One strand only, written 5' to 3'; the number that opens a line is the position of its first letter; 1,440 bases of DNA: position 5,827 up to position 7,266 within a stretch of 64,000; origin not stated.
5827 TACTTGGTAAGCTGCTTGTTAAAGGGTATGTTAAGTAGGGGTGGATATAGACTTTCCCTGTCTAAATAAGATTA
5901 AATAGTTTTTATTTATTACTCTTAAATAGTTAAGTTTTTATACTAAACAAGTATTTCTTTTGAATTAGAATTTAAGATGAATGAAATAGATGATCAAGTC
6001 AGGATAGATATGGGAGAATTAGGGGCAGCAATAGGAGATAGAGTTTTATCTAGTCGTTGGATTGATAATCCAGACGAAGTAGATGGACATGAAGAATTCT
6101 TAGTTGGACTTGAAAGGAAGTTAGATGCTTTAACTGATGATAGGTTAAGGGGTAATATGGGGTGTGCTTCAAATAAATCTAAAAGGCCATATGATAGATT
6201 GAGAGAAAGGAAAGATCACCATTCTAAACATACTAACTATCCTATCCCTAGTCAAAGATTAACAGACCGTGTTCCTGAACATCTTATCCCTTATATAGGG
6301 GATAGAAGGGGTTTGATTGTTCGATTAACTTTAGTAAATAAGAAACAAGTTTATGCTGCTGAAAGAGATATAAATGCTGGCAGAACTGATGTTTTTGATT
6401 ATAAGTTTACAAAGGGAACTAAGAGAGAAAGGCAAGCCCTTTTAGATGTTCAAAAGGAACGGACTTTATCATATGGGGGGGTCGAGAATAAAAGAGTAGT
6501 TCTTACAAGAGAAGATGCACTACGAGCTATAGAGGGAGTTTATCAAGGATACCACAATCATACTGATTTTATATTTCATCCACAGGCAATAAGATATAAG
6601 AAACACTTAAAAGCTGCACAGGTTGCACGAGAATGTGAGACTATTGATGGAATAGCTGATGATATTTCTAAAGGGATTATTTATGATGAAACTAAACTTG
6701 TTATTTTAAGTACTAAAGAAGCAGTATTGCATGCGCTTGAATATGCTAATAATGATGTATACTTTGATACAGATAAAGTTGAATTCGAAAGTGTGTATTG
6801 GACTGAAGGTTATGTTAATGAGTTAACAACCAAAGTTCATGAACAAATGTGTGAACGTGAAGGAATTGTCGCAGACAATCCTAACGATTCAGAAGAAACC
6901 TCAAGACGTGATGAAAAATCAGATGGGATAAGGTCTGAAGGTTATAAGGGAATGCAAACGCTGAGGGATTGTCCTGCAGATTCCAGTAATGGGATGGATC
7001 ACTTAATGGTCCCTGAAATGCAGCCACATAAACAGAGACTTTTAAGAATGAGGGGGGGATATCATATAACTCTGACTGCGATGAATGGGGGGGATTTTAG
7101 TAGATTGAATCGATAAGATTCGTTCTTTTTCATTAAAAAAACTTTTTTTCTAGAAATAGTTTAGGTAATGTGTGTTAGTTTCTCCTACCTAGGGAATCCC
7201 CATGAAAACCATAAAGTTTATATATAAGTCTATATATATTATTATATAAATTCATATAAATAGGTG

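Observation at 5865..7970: Compositionally atypical islet: 379-aa ORFan followed by a wHTH/RelE-ParE-like pair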

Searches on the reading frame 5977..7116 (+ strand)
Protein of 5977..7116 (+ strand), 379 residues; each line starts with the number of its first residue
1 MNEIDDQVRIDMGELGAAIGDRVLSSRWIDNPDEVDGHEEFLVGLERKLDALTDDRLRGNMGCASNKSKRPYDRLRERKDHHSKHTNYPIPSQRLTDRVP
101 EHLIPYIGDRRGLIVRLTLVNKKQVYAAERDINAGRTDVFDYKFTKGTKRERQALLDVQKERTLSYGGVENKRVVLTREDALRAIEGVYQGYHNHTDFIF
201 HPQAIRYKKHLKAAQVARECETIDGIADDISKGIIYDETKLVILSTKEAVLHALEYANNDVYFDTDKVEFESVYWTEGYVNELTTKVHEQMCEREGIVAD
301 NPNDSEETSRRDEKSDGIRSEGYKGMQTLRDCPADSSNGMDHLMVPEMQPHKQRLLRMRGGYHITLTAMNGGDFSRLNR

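Call 4: search_protein_families(library=pfam, proteins=[window:5977-7116:+], max_evalue=1)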
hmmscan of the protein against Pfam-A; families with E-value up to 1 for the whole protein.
window:5977-7116:+ (379 aa): 1 family
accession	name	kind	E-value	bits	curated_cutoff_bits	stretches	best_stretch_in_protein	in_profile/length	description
PF12108.13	SF3a60_bindingd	-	0.068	13.6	22.3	1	72-87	12-27/27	Splicing factor SF3a60 binding domain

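Call 5: search_protein_families(library=ncbifam, proteins=[window:5977-7116:+], max_evalue=1)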
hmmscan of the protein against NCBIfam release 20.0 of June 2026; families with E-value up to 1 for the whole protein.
window:5977-7116:+ (379 aa): 0 families

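Call 6: search_protein_families(library=padloc, proteins=[window:5977-7116:+], max_evalue=1)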
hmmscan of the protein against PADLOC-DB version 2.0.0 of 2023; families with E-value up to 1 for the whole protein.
window:5977-7116:+ (379 aa): 0 families

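Call 7: find_homologous_proteins(query=window:5977-7116:+)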
Query window:5977-7116:+ (379 aa): 1 proteins with E <= 0.001 among 3290 candidates.
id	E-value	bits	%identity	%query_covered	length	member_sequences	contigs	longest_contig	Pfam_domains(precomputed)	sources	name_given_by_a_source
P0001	1.0e-251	852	99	100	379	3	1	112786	-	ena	-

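Call 11: find_encoding_contigs(protein=P0001, flank=10000)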
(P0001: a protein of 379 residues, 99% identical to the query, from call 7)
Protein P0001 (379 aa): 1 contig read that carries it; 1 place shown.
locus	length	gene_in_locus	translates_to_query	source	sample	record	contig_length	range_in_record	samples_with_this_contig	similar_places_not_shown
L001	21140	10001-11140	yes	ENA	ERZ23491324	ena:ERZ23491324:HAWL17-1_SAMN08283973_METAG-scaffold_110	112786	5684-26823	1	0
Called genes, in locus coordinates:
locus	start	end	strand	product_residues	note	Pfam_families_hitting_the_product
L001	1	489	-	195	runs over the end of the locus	PF02632:BioY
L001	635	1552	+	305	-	PF00291:PALP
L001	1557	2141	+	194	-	PF14602:Hexapep_2 (faint), PF00132:Hexapep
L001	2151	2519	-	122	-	PF01592:NifU_N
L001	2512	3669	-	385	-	PF00266:Aminotran_5, PF01212:Beta_elim_lyase (weak), PF01041:DegT_DnrJ_EryC1 (weak)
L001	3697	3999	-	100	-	PF12840:HTH_20 (weak), PF24033:DUF7342 (faint), PF01022:HTH_5, PF25212:HVO_A0114 (weak)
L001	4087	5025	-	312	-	PF00890:FAD_binding_2 (faint), PF01266:DAO (faint), PF07992:Pyr_redox_2, PF13738:Pyr_redox_3, PF00070:Pyr_redox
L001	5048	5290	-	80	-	PF05768:Glrx-like (weak), PF00462:Glutaredoxin, PF13409:GST_N_2 (faint)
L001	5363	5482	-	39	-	-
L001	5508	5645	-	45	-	-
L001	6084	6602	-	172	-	PF21349:RUBY_RBDX, PF02915:Rubrerythrin (weak)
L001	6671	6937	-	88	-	PF02943:FeThRed_B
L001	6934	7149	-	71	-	PF21349:RUBY_RBDX (weak)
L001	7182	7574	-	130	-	PF06397:Desulfoferrod_N, PF01880:Desulfoferrodox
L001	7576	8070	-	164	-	PF02915:Rubrerythrin, PF09537:DUF2383 (faint)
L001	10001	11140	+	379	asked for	-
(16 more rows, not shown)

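Call 19: search_protein_representatives(protein=window:5977-7116:+)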
Query: 379 residues. Proteins with E-value up to 0.001 (for the whole library): 2; up to 1e-10: 1; up to 1e-30: 1. The best 2 are listed.
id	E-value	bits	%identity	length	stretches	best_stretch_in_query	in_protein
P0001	3.3e-252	852.3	99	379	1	1-379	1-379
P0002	9.5e-06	41.3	41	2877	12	225-257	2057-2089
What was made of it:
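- It has no homologue among about 15 billion proteins (calls 7, 19).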

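Call 23: predict_structure(protein=window:5977-7116:+)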
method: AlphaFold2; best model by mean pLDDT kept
length: 379 residues; sequences in the alignment: 1
mean_pLDDT: 34.2   pTM: 0.18
mean pLDDT of the five models: 34.2, 28.9, 28.1, 26.3, 25.1
residues with pLDDT >= 90: 0; 70-90: 0; 50-70: 16; < 50: 363
segments of 3 or more residues with pLDDT < 50: 1-350, 357-359
pLDDT, mean of each block of 10 residues (from residue 1): 34 36 38 43 41 35 30 30 27 27 30 38 39 33 37 37 26 29 34 27 26 26 30 31 34 34 25 28 36 34 38 35 34 31 36 49 51 51
secondary structure, 60 per line:
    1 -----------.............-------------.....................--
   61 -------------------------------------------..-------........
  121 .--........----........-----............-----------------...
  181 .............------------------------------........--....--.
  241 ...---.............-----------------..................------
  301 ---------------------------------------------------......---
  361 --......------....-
elements in order: H12-24 H38-58 E113-121 E124-131 E136-143 H149-160 H178-193 H224-231 E234-237 E240-243 H247-259 H277-294 E352-357 E363-368 H375-378
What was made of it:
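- The single-sequence AF2 model is unfolded (pLDDT 34, call 23).
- Tried and rejected: Structure of ORF379: the single-sequence AF2 model has pLDDT 34 and is unusable (call 23).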

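Call 32: list_cluster_members(proteins=[P0001, window:5977-7116:+])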
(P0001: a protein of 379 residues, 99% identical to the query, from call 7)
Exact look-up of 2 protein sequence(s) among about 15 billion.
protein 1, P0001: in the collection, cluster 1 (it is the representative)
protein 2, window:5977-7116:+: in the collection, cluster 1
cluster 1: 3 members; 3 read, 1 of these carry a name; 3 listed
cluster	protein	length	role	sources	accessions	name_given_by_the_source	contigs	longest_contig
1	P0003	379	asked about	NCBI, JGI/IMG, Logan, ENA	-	hypothetical protein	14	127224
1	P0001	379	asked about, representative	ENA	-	-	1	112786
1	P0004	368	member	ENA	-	-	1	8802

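Call 34: find_encoding_contigs(protein=P0004, flank=10000)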
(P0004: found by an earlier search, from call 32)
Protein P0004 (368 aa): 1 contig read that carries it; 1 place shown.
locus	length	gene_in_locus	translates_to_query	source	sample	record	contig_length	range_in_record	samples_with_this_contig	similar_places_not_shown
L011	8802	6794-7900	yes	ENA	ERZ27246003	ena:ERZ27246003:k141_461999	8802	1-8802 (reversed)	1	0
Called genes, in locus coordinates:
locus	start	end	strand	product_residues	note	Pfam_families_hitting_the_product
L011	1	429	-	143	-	?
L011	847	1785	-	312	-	PF00890:FAD_binding_2 (faint), PF01266:DAO (faint), PF07992:Pyr_redox_2, PF13738:Pyr_redox_3, PF00070:Pyr_redox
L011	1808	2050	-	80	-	PF05768:Glrx-like (weak), PF00462:Glutaredoxin, PF13409:GST_N_2 (faint)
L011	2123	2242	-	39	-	-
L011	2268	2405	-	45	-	-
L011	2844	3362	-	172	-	PF21349:RUBY_RBDX, PF02915:Rubrerythrin (weak)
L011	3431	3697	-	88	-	PF02943:FeThRed_B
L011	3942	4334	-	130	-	PF06397:Desulfoferrod_N, PF01880:Desulfoferrodox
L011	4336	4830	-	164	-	PF02915:Rubrerythrin, PF09537:DUF2383 (faint)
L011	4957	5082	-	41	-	PF06397:Desulfoferrod_N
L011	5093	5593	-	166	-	PF02915:Rubrerythrin, PF21349:RUBY_RBDX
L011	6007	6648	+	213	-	PF19810:HFX_2341_N (faint)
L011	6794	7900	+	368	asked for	-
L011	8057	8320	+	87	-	-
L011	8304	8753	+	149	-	-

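Call 35: find_encoding_contigs(protein=P0003, flank=6000, max_places=10)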
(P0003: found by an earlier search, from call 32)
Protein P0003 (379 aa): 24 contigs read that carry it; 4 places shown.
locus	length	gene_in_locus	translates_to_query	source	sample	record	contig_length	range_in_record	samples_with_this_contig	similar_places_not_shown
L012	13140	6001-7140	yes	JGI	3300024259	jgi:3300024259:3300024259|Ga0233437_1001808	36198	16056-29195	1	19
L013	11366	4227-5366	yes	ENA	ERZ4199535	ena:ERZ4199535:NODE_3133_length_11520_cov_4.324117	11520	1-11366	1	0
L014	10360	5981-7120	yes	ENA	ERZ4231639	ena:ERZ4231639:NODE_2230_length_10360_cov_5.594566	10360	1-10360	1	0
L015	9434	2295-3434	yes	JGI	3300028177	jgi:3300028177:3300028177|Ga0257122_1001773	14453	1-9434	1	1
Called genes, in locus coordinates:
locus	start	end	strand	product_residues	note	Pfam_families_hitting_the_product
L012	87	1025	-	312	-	PF00890:FAD_binding_2 (faint), PF01266:DAO (faint), PF07992:Pyr_redox_2, PF13738:Pyr_redox_3, PF00070:Pyr_redox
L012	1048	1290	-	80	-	PF05768:Glrx-like (weak), PF00462:Glutaredoxin, PF13409:GST_N_2 (faint)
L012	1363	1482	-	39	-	-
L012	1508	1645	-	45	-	-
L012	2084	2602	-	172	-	PF21349:RUBY_RBDX, PF02915:Rubrerythrin (weak)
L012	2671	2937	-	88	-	PF02943:FeThRed_B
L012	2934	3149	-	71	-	PF21349:RUBY_RBDX (weak)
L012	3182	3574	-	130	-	PF06397:Desulfoferrod_N, PF01880:Desulfoferrodox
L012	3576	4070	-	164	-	PF02915:Rubrerythrin, PF09537:DUF2383 (faint)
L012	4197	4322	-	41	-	PF06397:Desulfoferrod_N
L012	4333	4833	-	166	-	PF02915:Rubrerythrin, PF21349:RUBY_RBDX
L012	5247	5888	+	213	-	PF19810:HFX_2341_N (faint)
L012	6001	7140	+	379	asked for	-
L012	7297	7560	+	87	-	-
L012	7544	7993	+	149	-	-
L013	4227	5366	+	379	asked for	-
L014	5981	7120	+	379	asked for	-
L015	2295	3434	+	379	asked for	-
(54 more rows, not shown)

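Call 51: find_related_loci(query=window:5977-7116:+, collection=viral_contigs, flank=8000)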
Query window:5977-7116:+ (379 aa) in viral_contigs; peptide patterns used: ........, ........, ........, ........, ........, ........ (x = any residue, [..] = any of these).
1 stretches matched a pattern, but none encodes a relative of the query by tblastn (E <= 1e-3).

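Call 52: search_dna_similar(query=window:5977-7116:+, collection=phages, mode=protein, max_evalue=1)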
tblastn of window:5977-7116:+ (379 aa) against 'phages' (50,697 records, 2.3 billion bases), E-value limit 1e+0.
No match.

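Call 53: search_solved_structures(query=window:5977-7116:+, max_evalue=10)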
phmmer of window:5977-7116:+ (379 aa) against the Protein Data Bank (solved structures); distinct sequences matched with E-value up to 10: 0.

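Call 54: search_protein_families(library=phrogs, proteins=[window:5977-7116:+], max_evalue=1)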
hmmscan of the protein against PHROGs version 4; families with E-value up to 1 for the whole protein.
window:5977-7116:+ (379 aa): 1 family
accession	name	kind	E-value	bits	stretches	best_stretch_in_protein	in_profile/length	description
phrog_27097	-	unknown function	0.085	14.1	0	174-191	34-54/55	-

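Call 83: search_dna_similar(query=window:5977-7116:+, collection=plasmids, mode=protein, max_evalue=1)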
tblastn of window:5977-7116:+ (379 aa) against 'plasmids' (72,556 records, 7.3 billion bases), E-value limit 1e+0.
No match.

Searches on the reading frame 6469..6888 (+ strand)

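Call 77: search_protein_families(library=pfam, proteins=[window:6469-6888:+], max_evalue=10)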
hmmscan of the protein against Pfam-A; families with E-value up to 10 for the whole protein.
seq(140 aa): 1 family
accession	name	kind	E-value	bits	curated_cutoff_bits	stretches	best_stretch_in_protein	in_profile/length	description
PF22673.2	MCP-like_PDC_1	-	0.13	13.1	27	1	71-122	36-82/113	Methyl-accepting chemotaxis protein-like, first PDC sensor domain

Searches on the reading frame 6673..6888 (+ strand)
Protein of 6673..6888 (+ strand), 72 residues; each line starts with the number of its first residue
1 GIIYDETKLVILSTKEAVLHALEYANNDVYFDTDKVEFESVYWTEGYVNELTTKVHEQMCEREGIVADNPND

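Call 77: search_protein_families(library=pfam, proteins=[window:6673-6888:+], max_evalue=10)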
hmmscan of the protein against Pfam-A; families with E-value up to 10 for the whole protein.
seq(72 aa): 1 family
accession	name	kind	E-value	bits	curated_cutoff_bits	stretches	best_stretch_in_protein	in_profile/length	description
PF22673.2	MCP-like_PDC_1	-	0.062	14.2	27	1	10-54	42-82/113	Methyl-accepting chemotaxis protein-like, first PDC sensor domain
